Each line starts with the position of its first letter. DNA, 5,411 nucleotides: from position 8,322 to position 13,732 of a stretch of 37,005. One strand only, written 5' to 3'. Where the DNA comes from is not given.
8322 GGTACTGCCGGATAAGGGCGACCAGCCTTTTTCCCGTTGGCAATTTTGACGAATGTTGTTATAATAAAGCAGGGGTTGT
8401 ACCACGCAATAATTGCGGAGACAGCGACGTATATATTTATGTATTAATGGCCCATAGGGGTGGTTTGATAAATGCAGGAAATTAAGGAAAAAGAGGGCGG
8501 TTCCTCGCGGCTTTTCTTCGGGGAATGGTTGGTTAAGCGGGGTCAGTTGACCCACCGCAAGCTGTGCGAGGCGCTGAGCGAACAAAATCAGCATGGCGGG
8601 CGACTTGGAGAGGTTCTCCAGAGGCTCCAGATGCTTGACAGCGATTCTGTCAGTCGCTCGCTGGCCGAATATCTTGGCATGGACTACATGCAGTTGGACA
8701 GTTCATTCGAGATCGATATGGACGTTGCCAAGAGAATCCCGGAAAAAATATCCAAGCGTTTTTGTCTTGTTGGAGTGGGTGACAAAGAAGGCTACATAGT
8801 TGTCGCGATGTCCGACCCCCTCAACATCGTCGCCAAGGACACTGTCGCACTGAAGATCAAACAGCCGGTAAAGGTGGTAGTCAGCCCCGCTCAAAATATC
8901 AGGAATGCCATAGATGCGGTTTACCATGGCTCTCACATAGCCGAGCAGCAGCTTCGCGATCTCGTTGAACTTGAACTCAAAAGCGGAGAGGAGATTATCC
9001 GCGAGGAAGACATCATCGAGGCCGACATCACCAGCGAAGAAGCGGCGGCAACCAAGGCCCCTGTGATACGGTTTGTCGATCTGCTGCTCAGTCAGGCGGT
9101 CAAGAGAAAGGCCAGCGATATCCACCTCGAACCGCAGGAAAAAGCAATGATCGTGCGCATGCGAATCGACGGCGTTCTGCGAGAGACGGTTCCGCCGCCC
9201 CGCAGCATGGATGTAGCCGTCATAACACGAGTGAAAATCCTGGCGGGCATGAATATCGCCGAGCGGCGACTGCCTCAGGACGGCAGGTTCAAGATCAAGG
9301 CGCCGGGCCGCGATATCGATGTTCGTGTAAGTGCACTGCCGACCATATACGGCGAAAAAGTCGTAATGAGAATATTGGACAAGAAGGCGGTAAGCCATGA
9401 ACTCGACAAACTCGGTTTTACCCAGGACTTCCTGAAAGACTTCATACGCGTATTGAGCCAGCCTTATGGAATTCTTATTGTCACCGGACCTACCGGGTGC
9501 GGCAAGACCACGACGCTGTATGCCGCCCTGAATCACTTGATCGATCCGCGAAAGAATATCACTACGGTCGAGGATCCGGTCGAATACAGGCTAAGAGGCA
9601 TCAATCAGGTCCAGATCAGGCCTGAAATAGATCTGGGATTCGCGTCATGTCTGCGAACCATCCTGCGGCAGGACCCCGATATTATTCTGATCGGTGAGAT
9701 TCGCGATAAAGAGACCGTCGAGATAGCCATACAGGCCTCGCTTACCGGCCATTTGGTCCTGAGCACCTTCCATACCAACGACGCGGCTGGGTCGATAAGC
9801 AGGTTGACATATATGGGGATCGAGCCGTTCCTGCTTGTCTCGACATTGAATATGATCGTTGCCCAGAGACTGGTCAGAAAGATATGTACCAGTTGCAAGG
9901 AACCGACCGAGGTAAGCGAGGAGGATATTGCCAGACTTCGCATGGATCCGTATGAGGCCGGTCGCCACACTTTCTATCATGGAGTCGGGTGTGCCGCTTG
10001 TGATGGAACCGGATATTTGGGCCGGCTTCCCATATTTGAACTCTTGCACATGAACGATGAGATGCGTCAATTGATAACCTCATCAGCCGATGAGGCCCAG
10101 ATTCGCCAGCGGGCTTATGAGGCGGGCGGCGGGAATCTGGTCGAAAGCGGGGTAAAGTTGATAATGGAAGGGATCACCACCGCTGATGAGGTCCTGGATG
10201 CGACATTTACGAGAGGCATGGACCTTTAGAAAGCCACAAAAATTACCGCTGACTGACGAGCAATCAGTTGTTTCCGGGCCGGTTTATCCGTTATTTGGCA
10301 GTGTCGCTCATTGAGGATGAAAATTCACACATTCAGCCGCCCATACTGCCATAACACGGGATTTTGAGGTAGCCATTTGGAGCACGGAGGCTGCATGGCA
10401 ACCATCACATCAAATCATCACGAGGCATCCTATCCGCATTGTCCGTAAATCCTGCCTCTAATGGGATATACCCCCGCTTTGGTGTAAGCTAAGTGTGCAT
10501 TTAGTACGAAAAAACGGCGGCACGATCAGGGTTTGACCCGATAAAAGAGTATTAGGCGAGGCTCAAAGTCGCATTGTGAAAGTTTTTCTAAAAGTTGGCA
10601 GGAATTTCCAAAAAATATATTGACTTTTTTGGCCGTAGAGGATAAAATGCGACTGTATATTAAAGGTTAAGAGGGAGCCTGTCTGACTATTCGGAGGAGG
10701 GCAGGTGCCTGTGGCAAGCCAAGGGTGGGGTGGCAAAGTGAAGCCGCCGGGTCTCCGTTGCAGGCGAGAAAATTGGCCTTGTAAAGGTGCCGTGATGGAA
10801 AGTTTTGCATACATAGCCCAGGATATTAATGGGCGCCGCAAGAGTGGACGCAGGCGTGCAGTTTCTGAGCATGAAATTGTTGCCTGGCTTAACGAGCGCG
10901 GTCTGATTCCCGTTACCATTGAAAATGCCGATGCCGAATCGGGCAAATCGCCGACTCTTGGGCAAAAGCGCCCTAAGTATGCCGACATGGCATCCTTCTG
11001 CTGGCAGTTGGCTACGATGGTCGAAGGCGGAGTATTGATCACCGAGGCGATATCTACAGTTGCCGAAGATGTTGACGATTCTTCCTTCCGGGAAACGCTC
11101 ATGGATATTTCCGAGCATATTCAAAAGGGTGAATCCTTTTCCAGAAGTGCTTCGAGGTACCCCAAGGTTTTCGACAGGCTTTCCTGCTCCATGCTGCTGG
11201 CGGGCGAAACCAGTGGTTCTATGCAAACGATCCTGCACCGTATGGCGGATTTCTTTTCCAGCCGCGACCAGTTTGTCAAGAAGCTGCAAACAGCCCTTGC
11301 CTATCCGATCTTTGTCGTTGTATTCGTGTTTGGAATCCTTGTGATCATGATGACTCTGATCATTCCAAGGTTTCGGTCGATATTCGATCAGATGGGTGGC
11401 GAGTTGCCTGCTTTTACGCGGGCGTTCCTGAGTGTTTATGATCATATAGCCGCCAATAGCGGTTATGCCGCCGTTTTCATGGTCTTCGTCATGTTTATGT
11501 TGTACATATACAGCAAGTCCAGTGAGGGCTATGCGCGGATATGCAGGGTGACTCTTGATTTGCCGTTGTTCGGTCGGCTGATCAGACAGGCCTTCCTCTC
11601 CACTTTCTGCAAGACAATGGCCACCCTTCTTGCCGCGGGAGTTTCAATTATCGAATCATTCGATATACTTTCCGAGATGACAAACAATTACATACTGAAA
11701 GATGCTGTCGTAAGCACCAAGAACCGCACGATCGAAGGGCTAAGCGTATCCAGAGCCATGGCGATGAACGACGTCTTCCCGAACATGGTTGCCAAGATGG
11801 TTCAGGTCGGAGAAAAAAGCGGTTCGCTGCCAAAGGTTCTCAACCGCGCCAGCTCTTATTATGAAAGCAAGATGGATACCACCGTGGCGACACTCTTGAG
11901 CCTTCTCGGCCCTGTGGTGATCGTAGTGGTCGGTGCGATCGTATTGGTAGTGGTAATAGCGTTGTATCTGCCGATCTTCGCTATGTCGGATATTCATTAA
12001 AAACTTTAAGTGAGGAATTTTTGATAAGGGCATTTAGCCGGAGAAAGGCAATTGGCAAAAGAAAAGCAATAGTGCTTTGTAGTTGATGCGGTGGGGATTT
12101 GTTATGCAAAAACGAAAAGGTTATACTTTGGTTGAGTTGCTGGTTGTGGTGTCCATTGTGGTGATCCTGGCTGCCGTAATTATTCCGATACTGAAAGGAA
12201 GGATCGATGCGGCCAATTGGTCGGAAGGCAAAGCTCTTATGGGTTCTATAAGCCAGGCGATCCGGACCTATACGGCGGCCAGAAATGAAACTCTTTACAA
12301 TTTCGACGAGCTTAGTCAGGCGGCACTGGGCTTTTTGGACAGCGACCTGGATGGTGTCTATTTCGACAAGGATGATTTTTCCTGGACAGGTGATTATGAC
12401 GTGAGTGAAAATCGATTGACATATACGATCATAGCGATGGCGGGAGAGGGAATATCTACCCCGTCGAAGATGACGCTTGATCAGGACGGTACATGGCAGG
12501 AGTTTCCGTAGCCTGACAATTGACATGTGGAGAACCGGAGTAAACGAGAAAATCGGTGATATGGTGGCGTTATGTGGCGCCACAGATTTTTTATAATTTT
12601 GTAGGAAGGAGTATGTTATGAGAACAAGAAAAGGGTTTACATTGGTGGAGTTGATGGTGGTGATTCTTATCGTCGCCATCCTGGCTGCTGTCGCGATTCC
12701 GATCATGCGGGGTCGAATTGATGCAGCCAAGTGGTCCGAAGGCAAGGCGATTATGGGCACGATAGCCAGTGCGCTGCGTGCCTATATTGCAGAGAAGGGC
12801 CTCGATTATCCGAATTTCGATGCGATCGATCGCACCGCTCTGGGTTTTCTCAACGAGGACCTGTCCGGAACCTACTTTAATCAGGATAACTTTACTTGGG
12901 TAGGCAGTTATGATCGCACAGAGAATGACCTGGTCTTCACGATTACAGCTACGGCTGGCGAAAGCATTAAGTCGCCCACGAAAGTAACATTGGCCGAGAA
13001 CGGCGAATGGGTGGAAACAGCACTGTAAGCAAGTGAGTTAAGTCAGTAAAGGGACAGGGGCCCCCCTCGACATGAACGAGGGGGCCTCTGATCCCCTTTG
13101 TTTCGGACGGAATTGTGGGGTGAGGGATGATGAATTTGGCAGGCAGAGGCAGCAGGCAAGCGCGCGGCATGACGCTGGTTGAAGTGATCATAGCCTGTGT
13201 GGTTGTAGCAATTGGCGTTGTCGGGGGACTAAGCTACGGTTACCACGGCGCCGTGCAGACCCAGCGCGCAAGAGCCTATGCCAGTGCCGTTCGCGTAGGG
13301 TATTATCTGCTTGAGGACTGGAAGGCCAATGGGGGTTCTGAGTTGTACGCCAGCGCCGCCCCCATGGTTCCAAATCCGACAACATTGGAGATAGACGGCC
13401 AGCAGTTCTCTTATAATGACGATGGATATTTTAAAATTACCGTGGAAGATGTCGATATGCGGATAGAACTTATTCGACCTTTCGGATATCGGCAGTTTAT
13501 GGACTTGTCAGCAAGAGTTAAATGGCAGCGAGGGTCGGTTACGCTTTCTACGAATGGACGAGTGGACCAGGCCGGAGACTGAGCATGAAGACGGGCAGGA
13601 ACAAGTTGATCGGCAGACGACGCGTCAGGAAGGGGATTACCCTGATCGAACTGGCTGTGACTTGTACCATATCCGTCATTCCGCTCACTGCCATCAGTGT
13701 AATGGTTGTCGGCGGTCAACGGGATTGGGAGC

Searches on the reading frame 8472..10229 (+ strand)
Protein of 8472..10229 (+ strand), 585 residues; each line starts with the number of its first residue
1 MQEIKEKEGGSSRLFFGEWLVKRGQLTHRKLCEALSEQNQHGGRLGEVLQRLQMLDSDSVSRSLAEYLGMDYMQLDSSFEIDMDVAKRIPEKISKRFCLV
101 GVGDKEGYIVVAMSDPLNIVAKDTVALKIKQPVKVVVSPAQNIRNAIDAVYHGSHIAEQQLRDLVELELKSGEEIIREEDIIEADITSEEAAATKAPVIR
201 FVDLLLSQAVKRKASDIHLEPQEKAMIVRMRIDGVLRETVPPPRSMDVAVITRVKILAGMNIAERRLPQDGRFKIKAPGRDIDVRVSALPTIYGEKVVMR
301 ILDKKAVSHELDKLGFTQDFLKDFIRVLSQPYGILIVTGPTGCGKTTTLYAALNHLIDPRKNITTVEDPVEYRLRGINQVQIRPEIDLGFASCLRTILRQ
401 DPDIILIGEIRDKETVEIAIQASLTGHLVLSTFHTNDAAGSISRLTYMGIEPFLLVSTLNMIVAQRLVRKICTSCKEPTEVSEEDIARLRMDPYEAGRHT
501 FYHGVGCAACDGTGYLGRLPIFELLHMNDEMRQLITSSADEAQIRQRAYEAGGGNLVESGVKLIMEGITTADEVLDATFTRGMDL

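Call 5: search_protein_families(library=ncbifam, proteins=[window:8472-10229:+], max_evalue=0.01)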
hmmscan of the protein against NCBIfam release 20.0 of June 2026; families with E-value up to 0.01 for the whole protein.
window:8472-10229:+ (585 aa): 24 families
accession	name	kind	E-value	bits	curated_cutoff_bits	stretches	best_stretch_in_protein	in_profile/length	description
TIGR02538.1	type_IV_pilB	equivalog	1.9e-180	601.2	675.65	1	17-578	3-562/564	type IV-A pilus assembly ATPase PilB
TIGR02533.1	type_II_gspE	equivalog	7.4e-178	592.1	630.25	1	87-578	2-486/486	type II secretion system ATPase GspE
NF053534.1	T4PilAsmATPsTfpB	equivalog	1.3e-141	472.9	850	1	48-577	56-581/584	type IV pilus assembly ATPase TfpB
NF007755.0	PRK10436.1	equivalog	5.2e-135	450.7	617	1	95-575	15-456/465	type II secretion system protein GspE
NF041000.1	ATPase_ComGA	equivalog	1.3e-72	244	300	1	205-469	3-266/267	competence type IV pilus ATPase ComGA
TIGR01420.1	pilT_fam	subfamily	4.3e-48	164.3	319.1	1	205-469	5-269/343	PilT/PilU family type 4a pilus ATPase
TIGR02525.1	plasmid_TraJ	equivalog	1.2e-26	93.5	368.3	1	297-469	120-299/372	plasmid transfer ATPase TraJ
TIGR02524.1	dot_icm_DotB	equivalog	1.6e-19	70.3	463.3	1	322-468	124-285/358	Dot/Icm type IV secretion system ATPase DotB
NF058587.1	archaellum_moto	equivalog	2.6e-19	69.4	550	1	335-471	278-420/527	archaellum flagellar ATPase motor FlaI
TIGR02782.1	TrbB_P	equivalog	1.1e-15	57.8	304.55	1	335-448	139-255/303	P-type conjugative transfer ATPase TrbB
NF010469.0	PRK13894.1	subfamily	2e-15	56.9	508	1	327-447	145-266/320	conjugal transfer ATPase TrbB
TIGR02788.1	VirB11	equivalog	7.6e-15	54.7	249.95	1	309-449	122-266/308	P-type DNA transfer ATPase VirB11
NF008411.1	PRK11234.1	equivalog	1.3e-14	53.6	1170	1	15-169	483-633/723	cyclic di-3',5'-guanylate-activated glycosyltransferase NfrB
NF053672.1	bindosome_BasE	exception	2.3e-13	49.7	1000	1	333-462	271-406/512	bindosome assembly system ATPase subunit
TIGR03819.1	heli_sec_ATPase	hypoth_equivalog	3.4e-13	49.5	373.15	1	284-450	126-302/340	TadA family conjugal transfer-associated ATPase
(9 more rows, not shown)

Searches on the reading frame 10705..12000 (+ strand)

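Call 5: search_protein_families(library=ncbifam, proteins=[window:10705-12000:+], max_evalue=0.01)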
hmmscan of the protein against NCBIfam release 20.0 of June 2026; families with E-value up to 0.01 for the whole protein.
window:10705-12000:+ (431 aa): 6 families
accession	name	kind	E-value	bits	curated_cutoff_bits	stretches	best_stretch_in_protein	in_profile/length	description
TIGR02120.1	GspF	equivalog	2.7e-95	320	424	1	34-428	1-398/401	type II secretion system inner membrane protein GspF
NF052607.1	T4PiliAsmPilCThrm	equivalog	7.1e-85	285.5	700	1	31-427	1-400/406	type IV pilus assembly protein PilC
NF052606.1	T4PiliAsmPilCMyx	equivalog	2.7e-75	253.8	700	1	31-429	19-416/419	type IV pilus assembly protein PilC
NF007861.0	PRK10573.1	equivalog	4.6e-70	236.7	401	1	35-430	8-397/401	protein transport protein HofC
NF047826.1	T3SSXpsF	equivalog_domain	5.5e-58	196.7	650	1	31-428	1-401/405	type II secretion system protein XpsF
NF041012.2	T4P_ComGB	equivalog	5e-45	154.3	240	1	95-427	3-330/332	competence type IV pilus assembly protein ComGB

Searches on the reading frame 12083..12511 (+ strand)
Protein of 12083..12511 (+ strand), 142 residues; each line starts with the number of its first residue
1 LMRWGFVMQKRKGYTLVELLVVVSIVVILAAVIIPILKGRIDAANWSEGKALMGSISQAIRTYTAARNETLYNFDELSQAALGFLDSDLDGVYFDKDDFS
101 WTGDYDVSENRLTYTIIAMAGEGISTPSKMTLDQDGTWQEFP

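Call 39: search_protein_families(library=pfam, proteins=[window:12083-12511:+], max_evalue=0.001)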
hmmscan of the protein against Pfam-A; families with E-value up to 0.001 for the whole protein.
window:12083-12511:+ (142 aa): 1 family
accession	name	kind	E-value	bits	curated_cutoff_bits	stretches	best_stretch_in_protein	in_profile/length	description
PF07963.17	N_methyl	-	1.5e-07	31.1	21.2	1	8-33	1-26/27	Prokaryotic N-terminal methylation motif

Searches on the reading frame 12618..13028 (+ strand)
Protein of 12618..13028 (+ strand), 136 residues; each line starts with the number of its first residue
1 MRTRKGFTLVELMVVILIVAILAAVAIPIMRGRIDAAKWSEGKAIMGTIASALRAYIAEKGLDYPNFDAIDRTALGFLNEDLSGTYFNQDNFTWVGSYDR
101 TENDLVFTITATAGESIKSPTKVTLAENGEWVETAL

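Call 4: search_protein_families(library=pfam, proteins=[window:12618-13028:+], max_evalue=0.01)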
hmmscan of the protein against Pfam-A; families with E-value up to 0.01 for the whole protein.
window:12618-13028:+ (136 aa): 1 family
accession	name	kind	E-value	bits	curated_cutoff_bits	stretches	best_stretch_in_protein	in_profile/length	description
PF07963.17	N_methyl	-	6.3e-09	35.5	21.2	1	1-27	1-27/27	Prokaryotic N-terminal methylation motif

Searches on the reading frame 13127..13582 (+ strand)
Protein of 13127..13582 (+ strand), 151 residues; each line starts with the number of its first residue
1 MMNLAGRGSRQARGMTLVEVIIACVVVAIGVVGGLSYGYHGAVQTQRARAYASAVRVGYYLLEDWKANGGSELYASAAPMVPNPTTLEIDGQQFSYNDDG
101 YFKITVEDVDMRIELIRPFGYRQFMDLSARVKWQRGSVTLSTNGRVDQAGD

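Call 4: search_protein_families(library=pfam, proteins=[window:13127-13582:+], max_evalue=0.01)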
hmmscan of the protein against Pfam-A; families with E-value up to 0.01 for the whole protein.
window:13127-13582:+ (151 aa): 1 family
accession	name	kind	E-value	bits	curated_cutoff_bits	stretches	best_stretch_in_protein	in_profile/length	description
PF07963.17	N_methyl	-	1.4e-05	24.8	21.2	1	10-33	2-25/27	Prokaryotic N-terminal methylation motif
